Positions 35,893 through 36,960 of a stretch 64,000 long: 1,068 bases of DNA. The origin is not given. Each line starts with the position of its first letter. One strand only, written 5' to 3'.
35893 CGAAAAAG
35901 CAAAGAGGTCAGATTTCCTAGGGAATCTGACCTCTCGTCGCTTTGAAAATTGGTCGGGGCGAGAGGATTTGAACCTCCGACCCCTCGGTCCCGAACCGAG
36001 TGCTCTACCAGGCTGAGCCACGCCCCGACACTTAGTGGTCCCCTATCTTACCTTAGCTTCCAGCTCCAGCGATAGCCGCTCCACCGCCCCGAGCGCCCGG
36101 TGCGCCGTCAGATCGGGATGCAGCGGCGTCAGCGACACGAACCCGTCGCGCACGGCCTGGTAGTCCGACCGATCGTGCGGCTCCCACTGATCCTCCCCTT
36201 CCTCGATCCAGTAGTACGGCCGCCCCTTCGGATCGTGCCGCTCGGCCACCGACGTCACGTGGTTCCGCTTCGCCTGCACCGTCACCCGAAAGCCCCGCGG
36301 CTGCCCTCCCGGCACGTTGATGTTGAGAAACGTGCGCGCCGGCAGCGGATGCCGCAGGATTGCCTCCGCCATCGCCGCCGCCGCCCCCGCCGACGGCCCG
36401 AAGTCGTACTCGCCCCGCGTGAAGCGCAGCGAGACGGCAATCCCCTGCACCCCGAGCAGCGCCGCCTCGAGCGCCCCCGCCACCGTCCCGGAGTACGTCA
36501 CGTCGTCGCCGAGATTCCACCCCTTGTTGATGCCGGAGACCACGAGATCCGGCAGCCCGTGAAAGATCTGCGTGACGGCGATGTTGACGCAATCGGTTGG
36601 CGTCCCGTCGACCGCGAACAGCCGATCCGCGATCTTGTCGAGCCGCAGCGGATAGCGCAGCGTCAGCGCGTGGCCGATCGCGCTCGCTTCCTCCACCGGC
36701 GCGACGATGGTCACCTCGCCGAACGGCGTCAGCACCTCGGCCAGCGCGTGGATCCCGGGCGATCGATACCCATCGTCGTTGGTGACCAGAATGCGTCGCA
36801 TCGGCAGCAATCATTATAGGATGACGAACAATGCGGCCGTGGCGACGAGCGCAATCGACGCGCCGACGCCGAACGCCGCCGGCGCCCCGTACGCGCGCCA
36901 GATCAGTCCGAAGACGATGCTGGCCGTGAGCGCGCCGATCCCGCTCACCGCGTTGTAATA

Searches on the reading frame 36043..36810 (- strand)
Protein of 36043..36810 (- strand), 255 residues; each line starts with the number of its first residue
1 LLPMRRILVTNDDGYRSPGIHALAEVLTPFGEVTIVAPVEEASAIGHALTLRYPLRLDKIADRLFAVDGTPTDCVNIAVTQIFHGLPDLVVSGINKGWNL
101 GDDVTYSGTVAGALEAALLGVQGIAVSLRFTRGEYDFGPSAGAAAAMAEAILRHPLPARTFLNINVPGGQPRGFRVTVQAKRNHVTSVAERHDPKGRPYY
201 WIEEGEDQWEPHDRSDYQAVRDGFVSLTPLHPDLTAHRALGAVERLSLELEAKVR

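Call 7: search_protein_families(library=pfam, proteins=[window:36043-36810:-], max_evalue=0.01)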
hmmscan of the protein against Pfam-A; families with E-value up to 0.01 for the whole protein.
window:36043-36810:- (255 aa): 1 family
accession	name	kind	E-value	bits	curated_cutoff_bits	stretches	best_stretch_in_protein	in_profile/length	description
PF01975.23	SurE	-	4e-57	193.5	22.1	1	7-183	1-186/189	Survival protein SurE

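Call 12: find_encoding_contigs(protein=window:36043-36810:-, flank=10000, max_places=10)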
Protein window:36043-36810:- (255 aa): no gene with exactly this product is on record in the collection.

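Call 14: find_related_loci(query=window:36043-36810:-, collection=genome_contigs, flank=10000)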
Query window:36043-36810:- (255 aa) in genome_contigs; peptide patterns used: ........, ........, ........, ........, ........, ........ (x = any residue, [..] = any of these).
600 stretches matched a pattern (row limit reached: there are more); 563 encode a relative of the query (tblastn E <= 1e-3); the best 80 are kept; 80 distinct loci.
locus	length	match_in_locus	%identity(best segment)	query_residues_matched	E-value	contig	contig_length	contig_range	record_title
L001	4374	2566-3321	84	4-255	3e-136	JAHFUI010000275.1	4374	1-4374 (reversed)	MAG: Acidobacteria bacterium isolate nzgw76 NODE_48251_length_4375_cov_9.494123, whole genome shotgun sequence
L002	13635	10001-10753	81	4-255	8e-132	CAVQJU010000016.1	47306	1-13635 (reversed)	MAG: uncultured Acidobacteriota bacterium isolate MFD02242.bin.2.39 genome assembly, contig: contig_4280, whole genome s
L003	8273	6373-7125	77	4-255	5e-131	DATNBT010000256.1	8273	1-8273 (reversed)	MAG TPA_asm: Vicinamibacterales bacterium isolate SMAG_U11195 k141_4041603, whole genome shotgun sequence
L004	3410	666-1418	79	4-255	2e-134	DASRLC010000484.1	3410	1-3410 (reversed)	MAG TPA_asm: Polyangia bacterium isolate SMAG_U10178 k141_602086, whole genome shotgun sequence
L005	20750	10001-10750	78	4-253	2e-129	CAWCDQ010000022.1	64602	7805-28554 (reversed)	MAG: uncultured Acidobacteriota bacterium isolate MFD03975.bin.2.34 genome assembly, contig: contig_29673, whole genome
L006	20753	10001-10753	79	4-255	3e-129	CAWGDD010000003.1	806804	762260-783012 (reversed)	MAG: uncultured Acidobacteriota bacterium isolate MFD02242.bin.3.262 genome assembly, contig: contig_1750, whole genome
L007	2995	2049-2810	78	1-255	2e-134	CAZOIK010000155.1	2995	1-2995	MAG TPA_asm: uncultured Bifidobacteriaceae bacterium isolate binchicken_co84_157 genome assembly, contig: k141_2653677,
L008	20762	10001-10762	77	4-254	7e-129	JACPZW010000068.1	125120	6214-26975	MAG: Acidobacteria bacterium isolate NC_groundwater_900_Pr1_S-0.2um_67_29 Montesol18-Sp2_coassembly_scaffold_1055606, wh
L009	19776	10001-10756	80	4-255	2e-128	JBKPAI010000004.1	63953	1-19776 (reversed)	MAG: Acidobacteriota bacterium isolate GB_HAYS_MAG_00009 GB_HAYS_000000128190, whole genome shotgun sequence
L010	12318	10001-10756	77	4-255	4e-128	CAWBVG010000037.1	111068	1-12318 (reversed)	MAG: uncultured Acidobacteriota bacterium isolate MFD03975.bin.2.173 genome assembly, contig: contig_55031, whole genome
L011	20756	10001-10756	79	4-255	1e-127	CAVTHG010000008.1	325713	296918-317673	MAG: uncultured Acidobacteriota bacterium isolate MFD09212.bin.2.142 genome assembly, contig: contig_30737, whole genome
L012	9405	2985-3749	77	1-255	5e-126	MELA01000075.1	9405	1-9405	MAG: Acidobacteria bacterium RIFCSPLOWO2_12_FULL_65_11 rifcsplowo2_12_scaffold_31310, whole genome shotgun sequence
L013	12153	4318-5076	78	4-255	7e-126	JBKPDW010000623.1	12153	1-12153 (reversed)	MAG: Acidobacteriota bacterium isolate GB_EKS_MAG_00014 GB_EKS_000001184038, whole genome shotgun sequence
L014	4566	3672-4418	79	4-252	4e-127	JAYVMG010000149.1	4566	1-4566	MAG: Acidobacteriota bacterium isolate GL58_Up_concoct_85 GL58_Up_concoct_85_148, whole genome shotgun sequence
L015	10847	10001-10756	77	4-255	5e-124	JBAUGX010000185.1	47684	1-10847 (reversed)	MAG: Vicinamibacterales bacterium isolate MFD03269_ilm_asm_bin14 k127_26507, whole genome shotgun sequence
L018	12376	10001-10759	74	3-255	4e-122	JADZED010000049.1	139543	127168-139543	MAG: Acidobacteria bacterium isolate SJ808 c_000000846704, whole genome shotgun sequence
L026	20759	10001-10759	76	4-255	8e-120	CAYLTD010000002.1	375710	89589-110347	MAG TPA_asm: uncultured Bifidobacterium sp. isolate binchicken_co276_76 genome assembly, contig: NODE_9_length_375710_co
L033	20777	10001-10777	73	4-255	6e-116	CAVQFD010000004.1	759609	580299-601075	MAG: uncultured Acidobacteriota bacterium isolate MFD05567.bin.2.57 genome assembly, contig: contig_35624, whole genome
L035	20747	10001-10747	67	4-252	9e-115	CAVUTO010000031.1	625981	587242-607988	MAG: Vicinamibacterales bacterium isolate MFD00962.bin.2.231 genome assembly, contig: contig_9641, whole genome shotgun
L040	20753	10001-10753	67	2-252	6e-113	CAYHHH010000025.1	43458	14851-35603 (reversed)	MAG TPA_asm: uncultured Bifidobacteriaceae bacterium isolate ERP119702_co1_17 genome assembly, contig: NODE_723_length_4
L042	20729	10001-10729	72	4-246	9e-112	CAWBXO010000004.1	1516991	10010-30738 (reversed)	MAG: uncultured Acidobacteriota bacterium isolate MFD05442.bin.1.381 genome assembly, contig: contig_7238, whole genome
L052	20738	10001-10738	69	1-246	5e-110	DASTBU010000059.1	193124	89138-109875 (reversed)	MAG TPA_asm: Vicinamibacterales bacterium isolate SMAG_U774 k141_819551, whole genome shotgun sequence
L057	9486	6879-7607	67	4-246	5e-108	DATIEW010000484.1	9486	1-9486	MAG TPA_asm: Vicinamibacterales bacterium isolate SMAG_U16379 k141_1055114, whole genome shotgun sequence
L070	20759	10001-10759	65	4-255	3e-105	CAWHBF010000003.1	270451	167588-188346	MAG: uncultured Acidobacteriota bacterium isolate MFD00962.bin.1.54 genome assembly, contig: contig_121362, whole genome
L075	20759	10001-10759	64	1-252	1e-104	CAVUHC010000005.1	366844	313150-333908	MAG: uncultured Acidobacteriota bacterium isolate MFD02242.bin.2.68 genome assembly, contig: contig_33707, whole genome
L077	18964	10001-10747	70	4-251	2e-104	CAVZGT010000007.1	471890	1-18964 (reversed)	MAG: uncultured Acidobacteriota bacterium isolate MFD05567.bin.2.150 genome assembly, contig: contig_18015, whole genome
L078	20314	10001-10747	66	4-252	1e-104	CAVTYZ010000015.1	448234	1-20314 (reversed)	MAG: uncultured Acidobacteriota bacterium isolate MFD00962.bin.2.118 genome assembly, contig: contig_28524, whole genome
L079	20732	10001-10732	70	3-246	3e-104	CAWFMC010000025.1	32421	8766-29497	MAG: uncultured Acidobacteriota bacterium isolate MFD00392.bin.2.345 genome assembly, contig: contig_54319, whole genome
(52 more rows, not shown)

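Call 27: search_protein_families(library=pfam, proteins=[L009:16000-16383:+, L009:16403-16648:+, L009:16747-18282:+, L035:12796-13242:+, L035:13628-14023:+, L035:16129-17073:-, L035:17070-19439:-, L035:19213-19692:+, L052:11166-11507:+, L052:11511-14207:+], max_evalue=0.001)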
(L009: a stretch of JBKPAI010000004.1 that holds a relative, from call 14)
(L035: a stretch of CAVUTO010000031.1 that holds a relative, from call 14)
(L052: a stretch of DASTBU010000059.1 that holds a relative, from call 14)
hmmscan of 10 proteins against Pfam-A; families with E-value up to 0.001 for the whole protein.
L009:16000-16383:+ (127 aa): 0 families

L009:16403-16648:+ (81 aa): 0 families

L009:16747-18282:+ (511 aa): 2 families
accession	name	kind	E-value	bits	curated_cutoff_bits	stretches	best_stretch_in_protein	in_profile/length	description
PF01855.24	POR_N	-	2.9e-82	276.3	27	1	18-248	2-230/231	Pyruvate flavodoxin/ferredoxin oxidoreductase, thiamine diP-bdg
PF17147.9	PFOR_II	-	3.6e-14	53.4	27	1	270-352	1-81/102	Pyruvate:ferredoxin oxidoreductase core domain II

L035:12796-13242:+ (148 aa): 0 families

L035:13628-14023:+ (131 aa): 0 families

L035:16129-17073:- (314 aa): 1 family
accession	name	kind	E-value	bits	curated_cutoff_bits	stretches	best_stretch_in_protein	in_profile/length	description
PF25183.1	OMP_b-brl_4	-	7.6e-99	332.7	30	1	2-307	533-838/838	Outer membrane beta barrel domain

L035:17070-19439:- (789 aa): 7 families
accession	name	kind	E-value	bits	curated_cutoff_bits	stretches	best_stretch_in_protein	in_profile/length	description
PF25183.1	OMP_b-brl_4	-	1.3e-120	404.7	30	1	265-747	1-502/838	Outer membrane beta barrel domain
PF13620.12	CarboxypepD_reg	-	1.2e-17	64.5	32.3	1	50-131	1-82/82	Carboxypeptidase regulatory-like domain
PF13715.12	CarbopepD_reg_2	-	3.6e-06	27.4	32.2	1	51-131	1-77/88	CarboxypepD_reg-like domain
PF00593.30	TonB_dep_Rec_b-barrel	-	4.1e-06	27.4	27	1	423-714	26-241/436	TonB dependent receptor-like, beta-barrel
PF07715.20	Plug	-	0.00011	23.1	23.9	1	159-261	12-107/107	TonB-dependent Receptor Plug Domain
PF17210.9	SdrD_B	-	0.00021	21.9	29.7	1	57-105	18-66/112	SdrD B-like domain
PF17802.7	SpaA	-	0.00053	20.5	23.1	0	57-126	9-83/91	Prealbumin-like fold domain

L035:19213-19692:+ (159 aa): 0 families

L052:11166-11507:+ (113 aa): 1 family
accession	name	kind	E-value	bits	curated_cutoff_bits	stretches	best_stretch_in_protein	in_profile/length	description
PF03551.20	PadR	-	6e-18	65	27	1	19-93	1-74/75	Transcriptional regulator PadR-like family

L052:11511-14207:+ (898 aa): 2 families
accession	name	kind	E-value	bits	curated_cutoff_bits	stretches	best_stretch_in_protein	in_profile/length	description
PF12704.14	MacB_PCD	-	6.9e-24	85.7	27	2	154-311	58-206/207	MacB-like periplasmic core domain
PF02687.27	FtsX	-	3.6e-17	63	25.5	2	354-474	4-117/120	FtsX-like permease C-terminal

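Call 28: search_protein_families(library=pfam, proteins=[L075:11774-12409:+, L075:13887-15035:-, L078:10971-14063:-, L078:14164-14664:-, L078:14970-16196:-, L078:16169-16675:-, L078:17499-18599:-, L079:11304-12002:+, L079:11999-12415:+, L077:11522-11941:+], max_evalue=0.001)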
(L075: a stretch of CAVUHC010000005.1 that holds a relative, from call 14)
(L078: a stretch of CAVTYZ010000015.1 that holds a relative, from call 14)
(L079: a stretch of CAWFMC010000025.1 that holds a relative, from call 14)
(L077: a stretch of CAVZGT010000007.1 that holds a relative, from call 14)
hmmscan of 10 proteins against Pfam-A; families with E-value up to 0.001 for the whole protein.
L075:11774-12409:+ (211 aa): 0 families

L075:13887-15035:- (382 aa): 3 families
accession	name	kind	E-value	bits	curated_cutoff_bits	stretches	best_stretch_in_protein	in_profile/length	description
PF00805.28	Pentapeptide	-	2.7e-23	81.6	20.2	2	102-135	7-40/40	Pentapeptide repeats (8 copies)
PF13576.12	Pentapeptide_3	-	5.7e-05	23.7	27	0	101-136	10-47/48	Pentapeptide repeats (9 copies)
PF13599.13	Pentapeptide_4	-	0.00014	22.3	38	0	125-178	10-63/78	Pentapeptide repeat region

L078:10971-14063:- (1030 aa): 6 families
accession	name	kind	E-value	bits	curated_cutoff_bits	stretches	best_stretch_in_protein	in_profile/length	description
PF00069.31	Pkinase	-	5.1e-49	167.5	31.7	1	122-388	1-256/263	Protein kinase domain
PF07714.23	PK_Tyr_Ser-Thr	-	4e-35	121.8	23.1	1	125-383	4-248/258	Protein tyrosine and serine/threonine kinase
PF07676.18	PD40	-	2.7e-26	91.3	20.9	2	878-904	6-33/38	WD40-like Beta Propeller Repeat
PF03109.22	ABC1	-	2.6e-08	33.8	22.9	1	197-271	145-219/244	ABC1 atypical kinase-like domain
PF01636.29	APH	-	7e-07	29.7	23.2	0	225-269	155-200/239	Phosphotransferase enzyme family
PF00930.27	DPPIV_N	-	0.00018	20.8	22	0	831-866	101-135/354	Dipeptidyl peptidase IV (DPP IV) N-terminal region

L078:14164-14664:- (166 aa): 1 family
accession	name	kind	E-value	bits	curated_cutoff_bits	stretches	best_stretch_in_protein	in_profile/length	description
PF07676.18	PD40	-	4.8e-13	49.1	20.9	1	10-45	2-38/38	WD40-like Beta Propeller Repeat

L078:14970-16196:- (408 aa): 1 family
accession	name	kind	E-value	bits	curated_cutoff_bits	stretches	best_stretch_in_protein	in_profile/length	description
PF07676.18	PD40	-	9.1e-09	35.5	20.9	0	163-182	11-30/38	WD40-like Beta Propeller Repeat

L078:16169-16675:- (168 aa): 4 families
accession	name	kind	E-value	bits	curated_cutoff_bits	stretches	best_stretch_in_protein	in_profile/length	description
PF00069.31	Pkinase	-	2.6e-32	112.7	31.7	1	1-150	77-208/263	Protein kinase domain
PF07714.23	PK_Tyr_Ser-Thr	-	4.2e-22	79.1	23.1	1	1-151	80-217/258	Protein tyrosine and serine/threonine kinase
PF03109.22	ABC1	-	4.5e-06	26.4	22.9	1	1-76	147-222/244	ABC1 atypical kinase-like domain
PF01636.29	APH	-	0.00076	19.7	23.2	0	27-69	151-198/239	Phosphotransferase enzyme family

L078:17499-18599:- (366 aa): 1 family
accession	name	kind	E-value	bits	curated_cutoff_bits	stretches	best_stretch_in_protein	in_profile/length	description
PF07676.18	PD40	-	1.2e-17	63.8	20.9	2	206-229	14-38/38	WD40-like Beta Propeller Repeat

L079:11304-12002:+ (232 aa): 1 family
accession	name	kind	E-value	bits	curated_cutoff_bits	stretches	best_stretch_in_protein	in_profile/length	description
PF02604.26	PhdYeFM_antitox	-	2e-13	50.3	29.8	1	148-196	1-45/74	Antitoxin Phd_YefM, type II toxin-antitoxin system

L079:11999-12415:+ (138 aa): 1 family
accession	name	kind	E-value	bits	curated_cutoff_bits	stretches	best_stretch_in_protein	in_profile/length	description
PF01850.27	PIN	-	1.6e-05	25.9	23.6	1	6-130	2-118/120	PIN domain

L077:11522-11941:+ (139 aa): 1 family
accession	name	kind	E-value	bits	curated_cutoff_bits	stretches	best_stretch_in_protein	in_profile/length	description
PF13470.12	PIN_3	-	7.6e-14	53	27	1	3-113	1-113/115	PIN domain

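Call 31: search_protein_families(library=pfam, proteins=[L002:10855-11946:-, L004:1882-2976:+, L006:11024-12025:-, L018:11001-12191:-, L026:11155-12141:-, L033:10951-11967:+, L040:11056-12156:-, L057:7803-8960:-, L070:11068-12387:-, L042:12930-13967:+], max_evalue=0.001)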
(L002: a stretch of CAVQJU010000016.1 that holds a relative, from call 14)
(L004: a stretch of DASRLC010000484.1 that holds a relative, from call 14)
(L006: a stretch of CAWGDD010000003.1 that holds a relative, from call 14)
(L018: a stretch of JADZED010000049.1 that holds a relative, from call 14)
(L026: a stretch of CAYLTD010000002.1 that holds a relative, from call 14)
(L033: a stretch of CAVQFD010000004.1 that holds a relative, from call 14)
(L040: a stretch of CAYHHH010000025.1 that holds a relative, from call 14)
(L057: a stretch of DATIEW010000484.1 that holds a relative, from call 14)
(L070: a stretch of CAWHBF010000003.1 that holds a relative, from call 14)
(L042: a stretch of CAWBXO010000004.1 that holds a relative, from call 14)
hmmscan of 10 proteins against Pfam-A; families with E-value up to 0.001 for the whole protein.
L002:10855-11946:- (363 aa): 2 families
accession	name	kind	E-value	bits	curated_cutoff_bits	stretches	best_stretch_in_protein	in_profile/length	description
PF00589.27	Phage_integrase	-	1e-15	58.4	27.1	1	173-335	5-168/172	Phage integrase family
PF24624.1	Int_N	-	0.00069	20.7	27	0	102-152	37-87/100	Phage integrase, N-terminal domain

L004:1882-2976:+ (364 aa): 6 families
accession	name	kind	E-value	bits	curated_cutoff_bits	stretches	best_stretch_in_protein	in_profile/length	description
PF13358.12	DDE_3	-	1.2e-24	87.2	28.6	1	177-321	4-146/146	DDE superfamily endonuclease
PF13565.12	HTH_32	-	1.8e-14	54.5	33.7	1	63-134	1-73/73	Homeodomain-like domain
PF13551.12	HTH_29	-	7.6e-07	29.6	28.1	1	37-94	1-61/64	Winged helix-turn helix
PF13518.12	HTH_28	-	3.3e-06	27.5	25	1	36-84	1-49/52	Helix-turn-helix domain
PF13384.12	HTH_23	-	0.00011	22.3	24.6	1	37-80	7-50/50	Homeodomain-like domain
PF18024.7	HTH_50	-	0.00042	20.4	27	0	111-139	21-49/50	Helix-turn-helix domain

L006:11024-12025:- (333 aa): 1 family
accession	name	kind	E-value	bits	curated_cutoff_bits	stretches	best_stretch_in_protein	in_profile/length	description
PF02585.22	PIG-L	-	2.1e-24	86.9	28.2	1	99-230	2-128/129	GlcNAc-PI de-N-acetylase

L018:11001-12191:- (396 aa): 0 families

L026:11155-12141:- (328 aa): 4 families
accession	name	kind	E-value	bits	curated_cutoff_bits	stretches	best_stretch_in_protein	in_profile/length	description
PF06325.19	PrmA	-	3.3e-41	142.2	22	1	139-325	108-294/296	Ribosomal protein L11 methyltransferase (PrmA)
PF05175.20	MTS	-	9.1e-06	25.9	23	1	183-241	24-82/170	Methyltransferase small domain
PF13649.12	Methyltransf_25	-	1.6e-05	25.9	27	1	196-243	2-50/97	Methyltransferase domain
PF13847.12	Methyltransf_31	-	0.00014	22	27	1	195-244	7-57/145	Methyltransferase domain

L033:10951-11967:+ (338 aa): 8 families
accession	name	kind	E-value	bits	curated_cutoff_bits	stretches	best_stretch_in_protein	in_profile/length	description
PF08241.18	Methyltransf_11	-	2.5e-17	63.7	21.2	1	100-199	1-94/95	Methyltransferase domain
PF13649.12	Methyltransf_25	-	3.1e-16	60.3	27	1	100-196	2-97/97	Methyltransferase domain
PF13489.12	Methyltransf_23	-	8.9e-16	58.5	27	1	81-203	8-119/164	Methyltransferase domain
PF08242.18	Methyltransf_12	-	1.3e-14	55.2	30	1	100-198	1-98/98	Methyltransferase domain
PF13847.12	Methyltransf_31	-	6.7e-12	45.8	27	1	99-223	7-129/145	Methyltransferase domain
PF05175.20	MTS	-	8.2e-06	26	23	1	93-200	29-138/170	Methyltransferase small domain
PF01209.24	Ubie_methyltran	-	9.4e-05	22.3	20.1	1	96-207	48-158/233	ubiE/COQ5 methyltransferase family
PF05401.17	NodS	-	0.00017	22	24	1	91-189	39-130/201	Nodulation protein S (NodS)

L040:11056-12156:- (366 aa): 1 family
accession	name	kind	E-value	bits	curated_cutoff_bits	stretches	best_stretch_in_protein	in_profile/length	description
PF02518.31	HATPase_c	-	1.8e-22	80.3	26.4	1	249-355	2-110/111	Histidine kinase-, DNA gyrase B-, and HSP90-like ATPase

L057:7803-8960:- (385 aa): 0 families

L070:11068-12387:- (439 aa): 2 families
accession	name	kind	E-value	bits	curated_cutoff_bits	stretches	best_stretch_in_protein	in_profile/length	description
PF00657.28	Lipase_GDSL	-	3e-19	70.4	23.6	1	228-430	1-208/208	GDSL-like Lipase/Acylhydrolase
PF13472.12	Lipase_GDSL_2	-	1.2e-18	68.7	32.9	1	231-425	2-178/178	GDSL-like Lipase/Acylhydrolase family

L042:12930-13967:+ (345 aa): 0 families

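Call 46: search_protein_families(library=pfam, alignment_id=A3, max_evalue=0.00001)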
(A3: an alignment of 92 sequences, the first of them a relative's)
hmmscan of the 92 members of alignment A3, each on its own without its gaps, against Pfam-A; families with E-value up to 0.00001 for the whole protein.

A. member 1, L005:18577-19497:- (306 aa): 1 family
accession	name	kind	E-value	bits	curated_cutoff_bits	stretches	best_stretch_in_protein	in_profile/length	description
PF04389.22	Peptidase_M28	-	1.7e-29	103.4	21.3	1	48-252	1-176/193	Peptidase family M28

B. families by the number of members that match (of 92 scanned): 109 families (the first 25 are shown)
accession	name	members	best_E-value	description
PF02518.31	HATPase_c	4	1.8e-21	Histidine kinase-, DNA gyrase B-, and HSP90-like ATPase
PF00155.27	Aminotran_1_2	2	8.3e-44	Aminotransferase class I and II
PF04307.19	YdjM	2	3e-32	YdjM inner membrane protein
PF08450.18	SGL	2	4.1e-24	SMP-30/Gluconolactonase/LRE-like region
PF00753.33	Lactamase_B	2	1.2e-17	Metallo-beta-lactamase superfamily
PF13185.12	GAF_2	2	2.7e-13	GAF domain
PF04545.22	Sigma70_r4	2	1.1e-06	Sigma-70, region 4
PF19459.4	DUF5996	1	2.2e-127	Family of unknown function (DUF5996)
PF12006.13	DUF3500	1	8.2e-89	Protein of unknown function (DUF3500)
PF25183.1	OMP_b-brl_4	1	3.7e-80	Outer membrane beta barrel domain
PF01041.23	DegT_DnrJ_EryC1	1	6.2e-74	DegT/DnrJ/EryC1/StrS aminotransferase family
PF01904.24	DUF72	1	1.6e-70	Protein of unknown function DUF72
PF07992.20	Pyr_redox_2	1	1.2e-63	Pyridine nucleotide-disulphide oxidoreductase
PF02384.22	N6_Mtase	1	5.9e-61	N-6 DNA Methylase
PF01339.22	CheB_methylest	1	1.6e-55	CheB methylesterase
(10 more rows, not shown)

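Call 55: search_protein_families(library=ncbifam, proteins=[L002:10855-11946:-], max_evalue=0.01)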
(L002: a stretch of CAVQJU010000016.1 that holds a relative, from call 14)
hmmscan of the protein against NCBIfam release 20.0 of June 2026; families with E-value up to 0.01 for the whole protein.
L002:10855-11946:- (363 aa): 4 families
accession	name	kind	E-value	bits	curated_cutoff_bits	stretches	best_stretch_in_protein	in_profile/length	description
NF040815.2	recomb_XerA_Arch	equivalog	7.8e-12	45.3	220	1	102-342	30-261/263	site-specific tyrosine recombinase/integron integrase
TIGR02224.1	recomb_XerC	equivalog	4.9e-09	36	335.15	1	104-342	38-284/295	tyrosine recombinase XerC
NF001399.0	PRK00283.1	subfamily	2.2e-05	23.8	279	1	103-223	44-171/300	tyrosine recombinase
TIGR02225.1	recomb_XerD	equivalog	7.4e-05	22.2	329.6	1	98-341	29-280/290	site-specific tyrosine recombinase XerD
